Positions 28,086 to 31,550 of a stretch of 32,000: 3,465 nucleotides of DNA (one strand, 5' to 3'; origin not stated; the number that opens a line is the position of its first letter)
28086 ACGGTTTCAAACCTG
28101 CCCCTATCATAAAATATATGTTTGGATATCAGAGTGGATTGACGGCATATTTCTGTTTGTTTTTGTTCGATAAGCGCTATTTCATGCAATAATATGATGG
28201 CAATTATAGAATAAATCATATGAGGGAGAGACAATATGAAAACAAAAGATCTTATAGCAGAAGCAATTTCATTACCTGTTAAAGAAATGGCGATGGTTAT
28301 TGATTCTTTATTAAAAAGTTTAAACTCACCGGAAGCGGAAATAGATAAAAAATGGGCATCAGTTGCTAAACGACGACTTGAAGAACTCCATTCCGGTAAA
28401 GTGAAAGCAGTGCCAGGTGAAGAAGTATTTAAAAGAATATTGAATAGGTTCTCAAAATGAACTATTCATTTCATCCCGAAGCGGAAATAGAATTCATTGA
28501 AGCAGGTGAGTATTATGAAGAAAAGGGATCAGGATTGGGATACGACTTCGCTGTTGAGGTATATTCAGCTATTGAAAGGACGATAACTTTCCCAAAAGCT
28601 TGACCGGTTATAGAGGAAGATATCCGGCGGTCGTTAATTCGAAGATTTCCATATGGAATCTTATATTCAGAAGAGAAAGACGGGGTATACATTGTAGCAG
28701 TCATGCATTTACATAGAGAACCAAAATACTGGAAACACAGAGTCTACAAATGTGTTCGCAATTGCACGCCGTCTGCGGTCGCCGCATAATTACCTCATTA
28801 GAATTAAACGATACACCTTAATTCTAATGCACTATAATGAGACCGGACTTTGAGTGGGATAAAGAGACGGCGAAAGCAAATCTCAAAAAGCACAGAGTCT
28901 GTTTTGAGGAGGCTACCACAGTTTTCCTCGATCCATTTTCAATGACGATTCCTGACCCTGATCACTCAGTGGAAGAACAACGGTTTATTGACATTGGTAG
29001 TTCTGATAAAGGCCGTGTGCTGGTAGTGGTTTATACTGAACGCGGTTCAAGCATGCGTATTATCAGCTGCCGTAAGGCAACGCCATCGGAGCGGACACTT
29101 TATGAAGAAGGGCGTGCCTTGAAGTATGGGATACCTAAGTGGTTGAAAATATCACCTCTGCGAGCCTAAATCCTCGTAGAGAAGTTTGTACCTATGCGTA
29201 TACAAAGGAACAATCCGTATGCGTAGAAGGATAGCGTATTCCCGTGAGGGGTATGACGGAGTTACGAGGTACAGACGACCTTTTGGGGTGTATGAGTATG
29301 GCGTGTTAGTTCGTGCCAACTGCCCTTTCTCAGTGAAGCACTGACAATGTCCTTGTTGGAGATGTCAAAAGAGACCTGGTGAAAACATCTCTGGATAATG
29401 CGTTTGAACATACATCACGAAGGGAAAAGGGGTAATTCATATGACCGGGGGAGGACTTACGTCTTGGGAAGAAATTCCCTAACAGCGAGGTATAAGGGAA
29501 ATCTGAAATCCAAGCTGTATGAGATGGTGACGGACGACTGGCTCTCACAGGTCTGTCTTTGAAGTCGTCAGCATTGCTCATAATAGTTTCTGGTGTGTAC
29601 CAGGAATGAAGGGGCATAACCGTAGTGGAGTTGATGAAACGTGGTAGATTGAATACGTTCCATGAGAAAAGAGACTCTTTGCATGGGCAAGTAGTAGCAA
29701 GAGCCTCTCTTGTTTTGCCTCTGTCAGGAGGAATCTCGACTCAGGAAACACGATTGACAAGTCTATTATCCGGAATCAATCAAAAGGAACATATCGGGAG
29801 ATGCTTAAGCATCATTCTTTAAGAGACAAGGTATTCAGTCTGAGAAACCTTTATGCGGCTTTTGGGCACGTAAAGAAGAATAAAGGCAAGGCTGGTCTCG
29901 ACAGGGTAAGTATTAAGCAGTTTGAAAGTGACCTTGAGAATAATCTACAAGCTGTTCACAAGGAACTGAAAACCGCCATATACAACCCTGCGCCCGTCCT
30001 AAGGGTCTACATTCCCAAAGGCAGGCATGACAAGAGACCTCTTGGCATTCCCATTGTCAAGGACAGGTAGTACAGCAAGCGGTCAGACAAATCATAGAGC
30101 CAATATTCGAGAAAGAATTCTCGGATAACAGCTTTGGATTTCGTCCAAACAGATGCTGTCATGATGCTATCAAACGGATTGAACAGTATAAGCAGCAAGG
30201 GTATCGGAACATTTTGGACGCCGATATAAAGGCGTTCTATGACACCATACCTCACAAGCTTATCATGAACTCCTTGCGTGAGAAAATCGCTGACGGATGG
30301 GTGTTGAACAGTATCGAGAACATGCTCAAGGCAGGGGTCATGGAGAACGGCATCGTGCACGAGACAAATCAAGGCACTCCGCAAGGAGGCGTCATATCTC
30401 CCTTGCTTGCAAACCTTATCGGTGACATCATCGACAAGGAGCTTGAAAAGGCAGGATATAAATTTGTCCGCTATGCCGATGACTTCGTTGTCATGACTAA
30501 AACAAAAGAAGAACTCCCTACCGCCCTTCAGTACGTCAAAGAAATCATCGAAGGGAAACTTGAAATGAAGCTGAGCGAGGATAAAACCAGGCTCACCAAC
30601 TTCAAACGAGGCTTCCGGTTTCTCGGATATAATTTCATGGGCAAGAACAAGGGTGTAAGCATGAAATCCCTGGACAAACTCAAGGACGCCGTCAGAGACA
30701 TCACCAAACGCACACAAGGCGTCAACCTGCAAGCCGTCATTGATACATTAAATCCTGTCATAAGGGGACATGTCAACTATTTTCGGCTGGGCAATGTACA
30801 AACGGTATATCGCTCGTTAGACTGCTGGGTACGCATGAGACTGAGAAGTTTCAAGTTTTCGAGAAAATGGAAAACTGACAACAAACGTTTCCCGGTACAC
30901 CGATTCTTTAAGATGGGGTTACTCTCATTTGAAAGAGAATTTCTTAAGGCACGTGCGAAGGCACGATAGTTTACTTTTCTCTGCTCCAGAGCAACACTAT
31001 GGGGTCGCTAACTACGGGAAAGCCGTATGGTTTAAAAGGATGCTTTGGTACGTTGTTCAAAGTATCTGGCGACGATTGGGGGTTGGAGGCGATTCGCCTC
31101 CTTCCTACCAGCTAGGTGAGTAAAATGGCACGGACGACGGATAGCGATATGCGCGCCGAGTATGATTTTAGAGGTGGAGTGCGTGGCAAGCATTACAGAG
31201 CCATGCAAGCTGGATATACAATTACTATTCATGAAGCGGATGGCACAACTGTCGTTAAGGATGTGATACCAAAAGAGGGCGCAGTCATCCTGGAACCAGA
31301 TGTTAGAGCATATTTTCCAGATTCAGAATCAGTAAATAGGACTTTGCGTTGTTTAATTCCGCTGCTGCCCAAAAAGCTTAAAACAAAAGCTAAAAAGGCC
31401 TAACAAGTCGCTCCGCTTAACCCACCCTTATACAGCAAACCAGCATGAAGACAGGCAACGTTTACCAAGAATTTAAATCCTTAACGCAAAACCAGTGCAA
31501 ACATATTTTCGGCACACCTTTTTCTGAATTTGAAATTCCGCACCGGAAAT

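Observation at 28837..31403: Group II intron inserted between a brnT-like toxin and its antitoxin, making the operon splicing-dependent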

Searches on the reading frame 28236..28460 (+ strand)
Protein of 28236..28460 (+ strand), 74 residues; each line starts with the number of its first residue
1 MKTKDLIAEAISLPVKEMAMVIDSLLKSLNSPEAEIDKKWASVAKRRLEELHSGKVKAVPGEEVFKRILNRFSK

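Call 10: search_protein_families(library=pfam, proteins=[window:28236-28460:+], max_evalue=0.01)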
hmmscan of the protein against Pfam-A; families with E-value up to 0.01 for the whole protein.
window:28236-28460:+ (74 aa): 1 family
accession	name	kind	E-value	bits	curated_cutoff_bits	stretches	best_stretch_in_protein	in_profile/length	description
PF09720.15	Unstab_antitox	-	3.4e-15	56.3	23.3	1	12-64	1-54/54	Putative addiction module component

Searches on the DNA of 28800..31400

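Call 5: search_rna_families(source=window, start=28800, end=31400, threshold=evalue, max_evalue=1, show_alignments=4)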
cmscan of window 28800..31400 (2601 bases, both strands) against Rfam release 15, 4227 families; matches with E-value up to 1: 1.
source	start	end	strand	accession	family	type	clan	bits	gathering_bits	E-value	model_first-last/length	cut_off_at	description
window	30078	30151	+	RF03290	mir-9428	Gene; miRNA;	-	20.5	81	0.5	1-68/68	no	mir-9428 microRNA precursor family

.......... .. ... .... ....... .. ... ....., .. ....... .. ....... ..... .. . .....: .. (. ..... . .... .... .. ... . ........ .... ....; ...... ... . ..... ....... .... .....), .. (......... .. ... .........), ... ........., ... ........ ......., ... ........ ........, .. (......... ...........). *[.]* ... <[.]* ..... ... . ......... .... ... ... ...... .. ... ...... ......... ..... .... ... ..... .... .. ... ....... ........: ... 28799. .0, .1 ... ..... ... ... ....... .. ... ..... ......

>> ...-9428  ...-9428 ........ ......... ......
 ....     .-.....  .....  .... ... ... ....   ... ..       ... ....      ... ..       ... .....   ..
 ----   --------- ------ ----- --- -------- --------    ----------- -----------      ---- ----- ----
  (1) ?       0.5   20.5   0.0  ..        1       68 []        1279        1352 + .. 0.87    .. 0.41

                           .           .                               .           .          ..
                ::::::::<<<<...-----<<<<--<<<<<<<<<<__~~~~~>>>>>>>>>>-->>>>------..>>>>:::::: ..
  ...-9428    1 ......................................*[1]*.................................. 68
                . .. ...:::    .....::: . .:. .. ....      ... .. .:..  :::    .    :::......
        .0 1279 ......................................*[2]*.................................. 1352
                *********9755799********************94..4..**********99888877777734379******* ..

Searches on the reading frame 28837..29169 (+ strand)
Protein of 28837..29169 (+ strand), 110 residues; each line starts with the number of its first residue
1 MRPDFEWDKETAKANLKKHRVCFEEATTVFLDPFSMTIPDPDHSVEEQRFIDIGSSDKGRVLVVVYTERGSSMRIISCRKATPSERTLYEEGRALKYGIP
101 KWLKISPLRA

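Call 10: search_protein_families(library=pfam, proteins=[window:28837-29169:+], max_evalue=0.01)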
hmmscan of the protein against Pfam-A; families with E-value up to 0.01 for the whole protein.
window:28837-29169:+ (110 aa): 1 family
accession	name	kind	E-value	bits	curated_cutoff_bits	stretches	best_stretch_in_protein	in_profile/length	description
PF04365.19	BrnT_toxin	-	2e-27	95.7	34.5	1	7-85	1-77/77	Ribonuclease toxin, BrnT, of type II toxin-antitoxin system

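Call 12: search_protein_families(library=ncbifam, proteins=[window:28837-29169:+], max_evalue=0.01)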
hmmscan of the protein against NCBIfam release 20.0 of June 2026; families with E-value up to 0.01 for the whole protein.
window:28837-29169:+ (110 aa): 0 families
